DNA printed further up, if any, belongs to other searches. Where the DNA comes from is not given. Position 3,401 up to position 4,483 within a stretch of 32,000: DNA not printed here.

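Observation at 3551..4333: Orphan PqqC homologue keeps the substrate-binding arginines and lysine but loses the O2-activating and proton-shuttle residues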

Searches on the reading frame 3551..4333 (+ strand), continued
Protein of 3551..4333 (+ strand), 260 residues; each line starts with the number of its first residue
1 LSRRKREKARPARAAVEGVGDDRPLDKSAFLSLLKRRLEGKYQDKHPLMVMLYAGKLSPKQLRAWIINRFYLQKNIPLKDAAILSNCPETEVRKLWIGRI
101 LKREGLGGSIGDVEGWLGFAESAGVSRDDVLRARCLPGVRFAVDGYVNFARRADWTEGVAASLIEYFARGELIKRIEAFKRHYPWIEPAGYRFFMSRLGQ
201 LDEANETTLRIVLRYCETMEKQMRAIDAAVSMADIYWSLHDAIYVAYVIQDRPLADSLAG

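Call 41: find_encoding_contigs(protein=P0061, flank=8000, max_places=1)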
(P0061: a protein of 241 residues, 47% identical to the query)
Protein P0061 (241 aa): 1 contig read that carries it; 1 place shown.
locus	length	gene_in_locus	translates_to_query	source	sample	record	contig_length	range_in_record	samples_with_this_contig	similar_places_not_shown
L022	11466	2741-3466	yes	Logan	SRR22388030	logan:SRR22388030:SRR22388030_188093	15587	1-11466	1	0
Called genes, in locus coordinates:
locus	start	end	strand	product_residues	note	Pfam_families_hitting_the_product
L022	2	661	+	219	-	?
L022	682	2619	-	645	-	PF01011:PQQ, PF13570:Beta-prop_ACSF4 (faint), PF13360:PQQ_2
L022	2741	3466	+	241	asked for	PF03070:TENA_THI-4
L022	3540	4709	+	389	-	PF13531:SBP_bac_11, PF13416:SBP_bac_8, PF13343:SBP_bac_6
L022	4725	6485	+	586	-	PF00528:BPD_transp_1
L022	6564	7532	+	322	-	PF01547:SBP_bac_1 (faint), PF13416:SBP_bac_8, PF13343:SBP_bac_6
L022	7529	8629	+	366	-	PF00005:ABC_tran, PF13304:AAA_21 (faint)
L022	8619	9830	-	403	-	PF07690:MFS_1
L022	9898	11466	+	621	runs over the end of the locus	PF01011:PQQ, PF13360:PQQ_2, PF07774:EMC1_C (faint), PF13570:Beta-prop_ACSF4 (faint), PF13360:PQQ_2 (weak)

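Call 44: search_solved_structures(query=L022:3540-4709:+, max_evalue=0.01)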
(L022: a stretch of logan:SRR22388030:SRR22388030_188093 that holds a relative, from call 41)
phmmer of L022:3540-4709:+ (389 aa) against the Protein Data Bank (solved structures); distinct sequences matched with E-value up to 0.01: 31.
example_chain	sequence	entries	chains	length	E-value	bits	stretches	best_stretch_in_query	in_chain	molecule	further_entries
6ivy_A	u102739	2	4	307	2.3e-15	59.7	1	126-349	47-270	Periplasmic Ferric iron-binding Protein HitA | Ferric iron-binding periplasmic protein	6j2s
6iwf_A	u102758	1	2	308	2.3e-15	59.7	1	126-349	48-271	Ferric iron-binding protein HitA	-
4r72_A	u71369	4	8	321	3.2e-11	46.1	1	91-334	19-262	ABC-type Fe3+ transport system, periplasmic component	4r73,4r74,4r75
8x1a_B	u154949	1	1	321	7.5e-11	44.9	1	150-335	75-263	Iron(III) ABC transporter, periplasmic iron-compound-binding protein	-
7f6u_A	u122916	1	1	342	5.2e-09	38.8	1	61-198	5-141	Iron ABC transporter, periplasmic iron-binding protein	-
7f6e_A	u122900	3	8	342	5.6e-09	38.7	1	61-198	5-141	Iron ABC transporter, periplasmic iron-binding protein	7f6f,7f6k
7f6s_A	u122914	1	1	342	5.6e-09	38.7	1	61-198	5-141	Iron ABC transporter, periplasmic iron-binding protein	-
7f6r_A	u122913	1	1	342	5.7e-09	38.7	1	61-198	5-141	Iron ABC transporter, periplasmic iron-binding protein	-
7f6t_A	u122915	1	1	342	5.7e-09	38.7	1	61-198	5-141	Iron ABC transporter, periplasmic iron-binding protein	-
7f6q_A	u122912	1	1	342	6e-09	38.6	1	61-198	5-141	Iron ABC transporter, periplasmic iron-binding protein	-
7f6n_A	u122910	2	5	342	1.5e-08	37.3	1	61-198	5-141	Iron ABC transporter, periplasmic iron-binding protein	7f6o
6wce_A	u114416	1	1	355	3.4e-08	36.1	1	78-334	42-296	Pyridoxal-5-phosphate binding protein A (P5PA)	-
1nnf_A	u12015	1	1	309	3.4e-08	36.1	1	169-349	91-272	Iron-utilization periplasmic protein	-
2o6a_A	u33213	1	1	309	3.5e-08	36.1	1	169-349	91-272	Iron-utilization periplasmic protein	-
1d9v_A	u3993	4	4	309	3.5e-08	36.1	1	169-349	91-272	PROTEIN (iron-utilization periplasmic protein) | FERRIC IRON BINDING PROTEIN | Iron-utilization periplasmic protein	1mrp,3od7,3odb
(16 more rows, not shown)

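Call 46: search_protein_representatives(alignment_id=A1)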
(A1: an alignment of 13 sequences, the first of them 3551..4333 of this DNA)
Query: 13 sequences, 239 profile positions. Proteins with E-value up to 0.001 (for the whole library): 1586; up to 1e-10: 850; up to 1e-30: 124. The best 150 are listed.
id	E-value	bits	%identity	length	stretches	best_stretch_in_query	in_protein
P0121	8.5e-81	287.3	-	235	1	6-238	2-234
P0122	3.1e-75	269.1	-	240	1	3-238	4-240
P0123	5.0e-67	242.3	-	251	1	4-235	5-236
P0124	6.6e-65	235.3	-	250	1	7-235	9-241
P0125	1.2e-64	234.4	-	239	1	7-232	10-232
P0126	4.7e-63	229.3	-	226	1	10-232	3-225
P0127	5.8e-63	228.9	-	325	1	10-230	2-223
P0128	9.6e-61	221.7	-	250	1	7-224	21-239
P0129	4.2e-60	219.6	-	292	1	35-224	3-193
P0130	5.3e-59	216.0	-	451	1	8-224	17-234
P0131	8.4e-59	215.3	-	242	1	11-232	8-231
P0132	4.6e-58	212.9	-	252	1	7-230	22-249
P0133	1.7e-55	204.5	-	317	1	3-228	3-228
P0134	1.9e-55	204.4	-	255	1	7-231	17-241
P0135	1.6e-53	198.0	-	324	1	6-228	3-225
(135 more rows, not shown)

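Call 60: predict_structure(alignment_id=A2)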
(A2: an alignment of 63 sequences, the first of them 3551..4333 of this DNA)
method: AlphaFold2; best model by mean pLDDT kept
length: 260 residues; sequences in the alignment: 63
mean_pLDDT: 93.9   pTM: 0.87
mean pLDDT of the five models: 93.9, 94.0, 93.7, 93.7, 93.5
residues with pLDDT >= 90: 233; 70-90: 10; 50-70: 17; < 50: 0
segments of 3 or more residues with pLDDT < 50: none
pLDDT, mean of each block of 10 residues (from residue 1): 67 59 95 98 97 99 98 96 98 96 90 96 98 97 97 98 96 97 96 92 95 98 98 98 99 93
secondary structure, 60 per line:
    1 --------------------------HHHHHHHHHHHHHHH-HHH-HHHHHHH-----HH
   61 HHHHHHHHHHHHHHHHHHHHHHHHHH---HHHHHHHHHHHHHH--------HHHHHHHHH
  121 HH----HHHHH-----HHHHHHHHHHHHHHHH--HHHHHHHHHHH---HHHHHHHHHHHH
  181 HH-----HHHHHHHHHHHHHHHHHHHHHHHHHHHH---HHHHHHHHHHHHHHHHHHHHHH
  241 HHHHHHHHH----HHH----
elements in order: H27-41 H47-53 H59-86 H90-103 H112-122 H127-131 H137-152 H155-165 H169-182 H188-215 H219-249

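Call 64: fold_search(model_id=the predicted structure, library=pdb)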
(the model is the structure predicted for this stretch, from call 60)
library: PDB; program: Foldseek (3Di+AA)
matches with E <= 10: 595; with E <= 0.001: 62
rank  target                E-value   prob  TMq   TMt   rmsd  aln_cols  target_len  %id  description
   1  3hlx_A                8.9e-16  1.00  0.83  0.85   2.4       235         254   43  Crystal Structure of PqqC Active Site Mutant Y175F in Complex with PQQ (released 2010-05-12)
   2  1otw_A                1.2e-15  1.00  0.83  0.84   2.4       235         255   43  Crystal structure of PqqC in complex with PQQ and a putative H2O2 (released 2004-05-11)
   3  1otw_B                2.4e-14  1.00  0.83  0.85   2.4       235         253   43  Crystal structure of PqqC in complex with PQQ and a putative H2O2 (released 2004-05-11)
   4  1otv_A                8.8e-14  1.00  0.79  0.81   3.0       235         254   43  PqqC, Pyrroloquinolinquinone Synthase C (released 2004-05-11)
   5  3hml_A                2.8e-13  1.00  0.75  0.82   2.8       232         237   42  Crystal Structure of PqqC Active Site Mutant H154S in Complex with PQQ (released 2010-05-12)
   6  3hnh                  4.5e-13  1.00  0.76  0.82   2.7       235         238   42  Crystal Structure of PqqC Active Site Mutant Y175S,R179S in complex with a reaction intermediate (released 2010-05-12)
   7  3hml_B                1.4e-12  1.00  0.75  0.82   2.6       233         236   42  Crystal Structure of PqqC Active Site Mutant H154S in Complex with PQQ (released 2010-05-12)
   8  5vrc_A                9.5e-12  1.00  0.70  0.80   4.4       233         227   33  Crystal structure for Methylobacterium extorquens PqqC (truncation of natural CD fusion) (released 2018-05-16)
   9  5vrc_B                2.7e-11  1.00  0.73  0.83   3.2       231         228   34  Crystal structure for Methylobacterium extorquens PqqC (truncation of natural CD fusion) (released 2018-05-16)
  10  5vrc_D                6.3e-11  1.00  0.73  0.85   2.7       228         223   33  Crystal structure for Methylobacterium extorquens PqqC (truncation of natural CD fusion) (released 2018-05-16)
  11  5vrc_C                1.9e-10  1.00  0.74  0.84   2.8       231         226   34  Crystal structure for Methylobacterium extorquens PqqC (truncation of natural CD fusion) (released 2018-05-16)
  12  5vrd_C                2.6e-10  1.00  0.71  0.90   2.3       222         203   35  Crystal structure for Methylobacterium extorquens PqqCD (natural fusion) (released 2018-05-16)
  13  5vrd_D                5.0e-10  1.00  0.69  0.85   4.6       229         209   33  Crystal structure for Methylobacterium extorquens PqqCD (natural fusion) (released 2018-05-16)
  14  5vrd_A                6.3e-10  1.00  0.73  0.90   2.8       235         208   33  Crystal structure for Methylobacterium extorquens PqqCD (natural fusion) (released 2018-05-16)
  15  5vrd_B                1.7e-09  1.00  0.68  0.89   2.8       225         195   33  Crystal structure for Methylobacterium extorquens PqqCD (natural fusion) (released 2018-05-16)
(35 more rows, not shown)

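Call 84: find_encoding_contigs(protein=P0080, flank=6000, max_places=1)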
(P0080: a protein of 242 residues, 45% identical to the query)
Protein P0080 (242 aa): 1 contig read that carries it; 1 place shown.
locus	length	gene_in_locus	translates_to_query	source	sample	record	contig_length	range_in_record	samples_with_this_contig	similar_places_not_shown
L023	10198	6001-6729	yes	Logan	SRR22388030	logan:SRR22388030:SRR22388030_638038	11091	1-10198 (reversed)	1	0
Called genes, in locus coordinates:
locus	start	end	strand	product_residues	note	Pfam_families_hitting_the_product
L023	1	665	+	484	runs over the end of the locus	PF00587:tRNA-synt_2b, PF03129:HGTP_anticodon, PF09180:ProRS-C_1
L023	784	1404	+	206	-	PF09335:VTT_dom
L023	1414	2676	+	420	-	PF27218:MJ0043_C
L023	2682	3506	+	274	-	PF00702:Hydrolase, PF13344:Hydrolase_6, PF13419:HAD_2 (weak), PF13242:Hydrolase_like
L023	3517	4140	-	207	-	-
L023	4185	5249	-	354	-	PF01658:Inos-1-P_synth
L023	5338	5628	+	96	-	PF08734:GYD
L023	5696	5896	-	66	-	-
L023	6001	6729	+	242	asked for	PF03070:TENA_THI-4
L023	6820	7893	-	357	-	PF04406:TP6A_N, PF21180:TOP6A-Spo11_Toprim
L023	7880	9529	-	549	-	PF02518:HATPase_c, PF09239:Topo-VIb_trans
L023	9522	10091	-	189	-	PF00013:KH_1 (faint), PF21800:KH_KRR1_2nd, PF22891:KH_PNO1_2nd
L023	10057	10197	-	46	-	?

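Call 85: find_encoding_contigs(protein=P0065, flank=6000, max_places=1)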
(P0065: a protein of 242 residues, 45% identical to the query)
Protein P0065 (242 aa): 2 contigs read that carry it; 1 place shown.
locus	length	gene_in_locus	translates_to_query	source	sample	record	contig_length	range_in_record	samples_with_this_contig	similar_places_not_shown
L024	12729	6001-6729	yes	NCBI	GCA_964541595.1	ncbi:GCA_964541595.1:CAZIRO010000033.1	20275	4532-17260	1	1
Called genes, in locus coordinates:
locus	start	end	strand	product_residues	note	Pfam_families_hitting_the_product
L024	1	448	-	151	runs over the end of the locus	PF27746:Small_heat_shock_put (weak), PF00011:HSP20, PF17886:ArsA_HSP20, PF18046:FKBP26_C (faint)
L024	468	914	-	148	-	PF00011:HSP20, PF17886:ArsA_HSP20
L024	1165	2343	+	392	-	PF02445:NadA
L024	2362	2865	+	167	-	-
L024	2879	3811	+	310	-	PF12706:Lactamase_B_2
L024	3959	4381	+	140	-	PF01475:FUR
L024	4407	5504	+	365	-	PF04055:Radical_SAM, PF13186:SPASM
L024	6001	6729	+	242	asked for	PF03070:TENA_THI-4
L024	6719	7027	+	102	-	PF05402:PqqD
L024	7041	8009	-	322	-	PF13442:Cytochrome_CBB3, PF00034:Cytochrom_C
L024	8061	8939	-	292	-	PF00497:SBP_bac_3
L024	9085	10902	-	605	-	PF01011:PQQ, PF13360:PQQ_2, PF13570:Beta-prop_ACSF4 (weak), PF01011:PQQ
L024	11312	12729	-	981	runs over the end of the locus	PF13620:CarboxypepD_reg, PF13715:CarbopepD_reg_2 (weak), PF25183:OMP_b-brl_4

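Call 90: search_protein_families(library=ncbifam, proteins=[L022:3540-4709:+, L022:6564-7532:+], max_evalue=0.01)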
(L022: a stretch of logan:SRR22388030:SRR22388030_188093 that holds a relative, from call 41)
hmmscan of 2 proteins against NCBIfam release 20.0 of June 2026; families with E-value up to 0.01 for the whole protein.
L022:3540-4709:+ (389 aa): 3 families
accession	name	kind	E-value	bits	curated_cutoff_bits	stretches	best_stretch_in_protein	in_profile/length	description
TIGR03261.1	phnS2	equivalog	1.1e-16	60.9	392.75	1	72-334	18-278/334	putative 2-aminoethylphosphonate ABC transporter substrate-binding protein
NF011620.1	PRK15046.1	equivalog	2.9e-09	36.2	310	1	113-359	60-308/334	2-aminoethylphosphonate ABC transporter substrate-binding protein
TIGR03227.1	PhnS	equivalog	1.8e-06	27.1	395.3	1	90-351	50-307/360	2-aminoethylphosphonate ABC transporter substrate-binding protein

L022:6564-7532:+ (322 aa): 3 families
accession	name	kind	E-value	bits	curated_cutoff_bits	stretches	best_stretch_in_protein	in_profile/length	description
TIGR03261.1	phnS2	equivalog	4.8e-10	39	392.75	1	5-265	15-275/334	putative 2-aminoethylphosphonate ABC transporter substrate-binding protein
NF011620.1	PRK15046.1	equivalog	4.6e-08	32.2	310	1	6-285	19-296/334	2-aminoethylphosphonate ABC transporter substrate-binding protein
TIGR03227.1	PhnS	equivalog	2.5e-07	29.9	395.3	1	57-283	77-304/360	2-aminoethylphosphonate ABC transporter substrate-binding protein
